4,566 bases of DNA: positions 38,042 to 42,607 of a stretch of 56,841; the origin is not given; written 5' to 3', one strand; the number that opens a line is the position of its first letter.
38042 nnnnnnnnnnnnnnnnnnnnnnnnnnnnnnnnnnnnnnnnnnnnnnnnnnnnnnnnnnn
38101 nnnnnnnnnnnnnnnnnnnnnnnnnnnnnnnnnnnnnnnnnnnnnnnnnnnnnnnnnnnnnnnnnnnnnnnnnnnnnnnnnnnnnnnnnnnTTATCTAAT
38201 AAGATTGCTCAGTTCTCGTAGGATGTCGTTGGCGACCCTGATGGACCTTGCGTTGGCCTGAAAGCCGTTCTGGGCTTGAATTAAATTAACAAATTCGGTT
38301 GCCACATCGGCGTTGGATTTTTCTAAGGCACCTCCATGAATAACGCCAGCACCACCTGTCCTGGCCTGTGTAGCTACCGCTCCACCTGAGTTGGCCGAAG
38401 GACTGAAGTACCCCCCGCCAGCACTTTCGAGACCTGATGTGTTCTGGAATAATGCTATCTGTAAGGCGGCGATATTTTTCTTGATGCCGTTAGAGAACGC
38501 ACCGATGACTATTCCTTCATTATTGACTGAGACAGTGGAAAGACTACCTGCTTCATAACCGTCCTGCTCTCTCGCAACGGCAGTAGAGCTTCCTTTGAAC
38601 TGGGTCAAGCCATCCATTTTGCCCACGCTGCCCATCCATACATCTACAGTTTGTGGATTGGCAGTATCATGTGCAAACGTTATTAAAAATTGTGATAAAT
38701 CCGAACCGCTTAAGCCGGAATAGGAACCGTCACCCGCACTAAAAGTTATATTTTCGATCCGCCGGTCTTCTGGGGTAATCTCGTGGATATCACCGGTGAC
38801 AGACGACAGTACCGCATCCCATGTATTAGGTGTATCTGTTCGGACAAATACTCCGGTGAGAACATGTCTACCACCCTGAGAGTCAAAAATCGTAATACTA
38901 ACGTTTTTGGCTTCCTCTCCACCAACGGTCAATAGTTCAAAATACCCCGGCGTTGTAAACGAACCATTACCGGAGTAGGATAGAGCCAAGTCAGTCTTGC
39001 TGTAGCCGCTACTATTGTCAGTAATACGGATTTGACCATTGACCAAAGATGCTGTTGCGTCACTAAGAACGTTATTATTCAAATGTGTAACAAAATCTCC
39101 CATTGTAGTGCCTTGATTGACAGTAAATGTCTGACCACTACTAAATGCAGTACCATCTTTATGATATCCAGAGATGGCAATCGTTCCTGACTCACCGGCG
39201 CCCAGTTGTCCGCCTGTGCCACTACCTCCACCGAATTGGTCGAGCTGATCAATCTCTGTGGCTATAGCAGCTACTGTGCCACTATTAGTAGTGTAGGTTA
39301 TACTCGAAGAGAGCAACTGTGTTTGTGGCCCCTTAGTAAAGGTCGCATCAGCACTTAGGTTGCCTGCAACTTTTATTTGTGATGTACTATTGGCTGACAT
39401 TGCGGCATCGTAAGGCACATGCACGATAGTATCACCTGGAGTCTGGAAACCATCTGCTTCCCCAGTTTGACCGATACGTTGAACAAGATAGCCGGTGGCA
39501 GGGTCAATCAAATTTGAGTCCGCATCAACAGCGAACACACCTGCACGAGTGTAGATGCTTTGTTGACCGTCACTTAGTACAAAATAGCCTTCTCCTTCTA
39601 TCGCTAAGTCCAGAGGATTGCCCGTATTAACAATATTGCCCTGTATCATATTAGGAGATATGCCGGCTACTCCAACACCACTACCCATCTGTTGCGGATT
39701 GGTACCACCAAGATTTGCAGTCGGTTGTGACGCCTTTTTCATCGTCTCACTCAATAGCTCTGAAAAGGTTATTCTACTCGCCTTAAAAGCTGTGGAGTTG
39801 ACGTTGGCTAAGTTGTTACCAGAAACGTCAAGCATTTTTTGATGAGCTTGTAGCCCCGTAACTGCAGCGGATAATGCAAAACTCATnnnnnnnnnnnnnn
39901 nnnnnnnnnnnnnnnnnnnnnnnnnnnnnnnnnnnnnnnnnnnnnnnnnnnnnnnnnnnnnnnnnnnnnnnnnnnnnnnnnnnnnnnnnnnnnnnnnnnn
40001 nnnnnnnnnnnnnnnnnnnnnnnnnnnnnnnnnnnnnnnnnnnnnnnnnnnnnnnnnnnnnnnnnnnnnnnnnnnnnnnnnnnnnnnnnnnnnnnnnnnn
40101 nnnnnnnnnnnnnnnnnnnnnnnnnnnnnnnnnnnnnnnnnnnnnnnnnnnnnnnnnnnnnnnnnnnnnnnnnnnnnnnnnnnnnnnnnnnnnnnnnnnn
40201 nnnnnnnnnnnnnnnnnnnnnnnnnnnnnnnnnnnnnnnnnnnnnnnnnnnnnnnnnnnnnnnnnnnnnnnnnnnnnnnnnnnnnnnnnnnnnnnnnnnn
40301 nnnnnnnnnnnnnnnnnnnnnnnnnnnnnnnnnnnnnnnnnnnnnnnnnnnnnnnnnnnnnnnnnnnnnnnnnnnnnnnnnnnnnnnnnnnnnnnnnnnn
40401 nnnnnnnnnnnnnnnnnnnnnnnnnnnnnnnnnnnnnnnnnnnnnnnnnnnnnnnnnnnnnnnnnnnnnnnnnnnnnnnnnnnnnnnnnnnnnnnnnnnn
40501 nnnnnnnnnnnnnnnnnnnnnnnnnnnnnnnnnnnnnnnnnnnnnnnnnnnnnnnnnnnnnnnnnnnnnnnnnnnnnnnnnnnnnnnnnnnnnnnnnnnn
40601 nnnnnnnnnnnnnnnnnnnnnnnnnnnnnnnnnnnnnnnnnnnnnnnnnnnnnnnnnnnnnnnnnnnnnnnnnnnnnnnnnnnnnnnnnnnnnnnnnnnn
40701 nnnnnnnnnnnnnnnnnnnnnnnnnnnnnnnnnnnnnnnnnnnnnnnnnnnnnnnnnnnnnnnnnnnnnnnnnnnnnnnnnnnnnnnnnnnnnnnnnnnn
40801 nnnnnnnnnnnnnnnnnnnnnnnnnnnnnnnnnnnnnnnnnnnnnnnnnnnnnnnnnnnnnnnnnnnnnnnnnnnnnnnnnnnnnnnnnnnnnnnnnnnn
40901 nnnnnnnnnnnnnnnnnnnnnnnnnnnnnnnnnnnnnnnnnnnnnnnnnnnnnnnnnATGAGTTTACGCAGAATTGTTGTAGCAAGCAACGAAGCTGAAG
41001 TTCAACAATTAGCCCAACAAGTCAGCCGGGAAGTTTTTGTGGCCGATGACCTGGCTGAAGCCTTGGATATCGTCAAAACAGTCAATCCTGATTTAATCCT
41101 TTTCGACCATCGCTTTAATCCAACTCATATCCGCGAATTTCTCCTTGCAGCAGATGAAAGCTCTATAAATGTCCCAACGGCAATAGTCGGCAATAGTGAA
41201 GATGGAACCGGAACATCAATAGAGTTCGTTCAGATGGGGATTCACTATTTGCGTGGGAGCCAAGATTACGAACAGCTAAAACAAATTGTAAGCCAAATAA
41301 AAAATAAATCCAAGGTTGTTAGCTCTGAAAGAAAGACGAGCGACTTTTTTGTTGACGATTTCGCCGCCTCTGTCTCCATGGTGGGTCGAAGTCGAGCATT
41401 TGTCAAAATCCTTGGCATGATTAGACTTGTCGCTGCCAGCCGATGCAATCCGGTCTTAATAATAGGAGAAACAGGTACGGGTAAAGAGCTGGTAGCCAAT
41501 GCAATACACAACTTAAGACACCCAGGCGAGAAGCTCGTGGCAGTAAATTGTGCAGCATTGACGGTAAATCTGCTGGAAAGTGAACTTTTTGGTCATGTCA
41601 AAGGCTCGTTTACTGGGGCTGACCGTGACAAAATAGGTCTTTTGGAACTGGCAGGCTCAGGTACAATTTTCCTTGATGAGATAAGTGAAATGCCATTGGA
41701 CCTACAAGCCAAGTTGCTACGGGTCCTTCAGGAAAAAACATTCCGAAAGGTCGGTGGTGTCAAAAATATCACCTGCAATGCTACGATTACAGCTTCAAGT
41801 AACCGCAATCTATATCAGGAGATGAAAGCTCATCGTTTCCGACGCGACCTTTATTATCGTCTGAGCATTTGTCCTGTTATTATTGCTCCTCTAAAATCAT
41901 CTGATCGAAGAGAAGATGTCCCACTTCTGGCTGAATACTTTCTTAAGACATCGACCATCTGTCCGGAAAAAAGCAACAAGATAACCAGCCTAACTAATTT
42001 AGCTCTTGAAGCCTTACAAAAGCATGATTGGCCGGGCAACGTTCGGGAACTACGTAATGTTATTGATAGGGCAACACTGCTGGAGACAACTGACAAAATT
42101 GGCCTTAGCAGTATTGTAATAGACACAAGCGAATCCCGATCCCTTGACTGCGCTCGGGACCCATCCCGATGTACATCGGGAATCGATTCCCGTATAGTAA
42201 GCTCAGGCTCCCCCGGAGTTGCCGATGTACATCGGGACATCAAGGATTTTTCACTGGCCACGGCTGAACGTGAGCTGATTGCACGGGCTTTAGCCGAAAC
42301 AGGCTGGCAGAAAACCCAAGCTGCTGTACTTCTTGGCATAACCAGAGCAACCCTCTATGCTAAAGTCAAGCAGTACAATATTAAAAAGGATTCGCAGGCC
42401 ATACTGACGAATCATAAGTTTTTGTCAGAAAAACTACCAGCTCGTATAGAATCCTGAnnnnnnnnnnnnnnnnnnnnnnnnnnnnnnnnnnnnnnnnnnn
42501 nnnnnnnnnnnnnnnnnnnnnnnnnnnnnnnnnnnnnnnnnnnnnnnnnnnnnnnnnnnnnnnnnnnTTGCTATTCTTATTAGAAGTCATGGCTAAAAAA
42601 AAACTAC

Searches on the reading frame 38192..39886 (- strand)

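Call 35: search_protein_families(library=pfam, proteins=[window:38192-39886:-], max_evalue=0.00001)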
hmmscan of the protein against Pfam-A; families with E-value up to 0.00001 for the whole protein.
window:38192-39886:- (564 aa): 3 families
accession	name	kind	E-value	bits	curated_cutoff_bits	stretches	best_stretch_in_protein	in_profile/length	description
PF06429.18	Flg_bbr_C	-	4.4e-13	49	23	1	518-562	2-46/46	Flagellar basal body rod FlgEFG protein C-terminal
PF07559.19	FlgE_D2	-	3.6e-11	44.2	22.7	1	327-444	22-142/142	Flagellar basal body protein FlaE D2 domain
PF22692.1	LlgE_F_G_D1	-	1.7e-08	35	27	1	95-154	1-44/64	Flagellar hook protein FlgE/F/G D1 domain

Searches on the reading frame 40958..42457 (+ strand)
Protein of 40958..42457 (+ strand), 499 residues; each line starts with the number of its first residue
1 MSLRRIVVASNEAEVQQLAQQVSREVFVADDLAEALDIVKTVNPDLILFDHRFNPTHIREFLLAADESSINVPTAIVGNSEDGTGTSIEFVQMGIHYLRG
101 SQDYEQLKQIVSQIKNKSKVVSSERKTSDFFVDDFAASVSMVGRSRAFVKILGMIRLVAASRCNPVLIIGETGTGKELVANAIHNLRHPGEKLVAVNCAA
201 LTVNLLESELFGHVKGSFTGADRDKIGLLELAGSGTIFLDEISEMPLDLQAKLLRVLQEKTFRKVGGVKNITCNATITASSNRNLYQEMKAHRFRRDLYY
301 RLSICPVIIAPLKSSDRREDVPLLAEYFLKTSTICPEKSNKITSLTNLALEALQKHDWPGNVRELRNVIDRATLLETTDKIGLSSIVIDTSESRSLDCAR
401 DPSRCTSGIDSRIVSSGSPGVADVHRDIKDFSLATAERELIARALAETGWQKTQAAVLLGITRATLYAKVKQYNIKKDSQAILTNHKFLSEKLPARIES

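Call 7: search_protein_families(library=pfam, proteins=[window:40958-42457:+])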
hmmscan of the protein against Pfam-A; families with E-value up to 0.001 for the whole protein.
window:40958-42457:+ (499 aa): 7 families
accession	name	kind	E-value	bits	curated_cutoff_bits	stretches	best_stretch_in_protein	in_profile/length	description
PF00158.32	Sigma54_activat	-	9.6e-59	198.3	20.2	1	141-307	1-167/168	Sigma-54 interaction domain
PF25601.1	AAA_lid_14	-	1.1e-19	70.5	27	1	316-387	2-71/87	AAA+ ATPase lid domain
PF14532.12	Sigma54_activ_2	-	2.5e-17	63.9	25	1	142-312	1-138/138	Sigma-54 interaction domain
PF02954.25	HTH_8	-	3.3e-13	49.6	22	1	433-473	2-42/42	Bacterial regulatory protein, Fis family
PF07728.20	AAA_5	-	1.1e-07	32.4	22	1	165-283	1-123/139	AAA domain (dynein-related subfamily)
PF13191.12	AAA_16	-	5.7e-05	24.1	32.6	1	142-258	3-121/167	AAA ATPase domain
PF13384.12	HTH_23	-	0.00078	19.6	24.6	0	436-474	5-42/50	Homeodomain-like domain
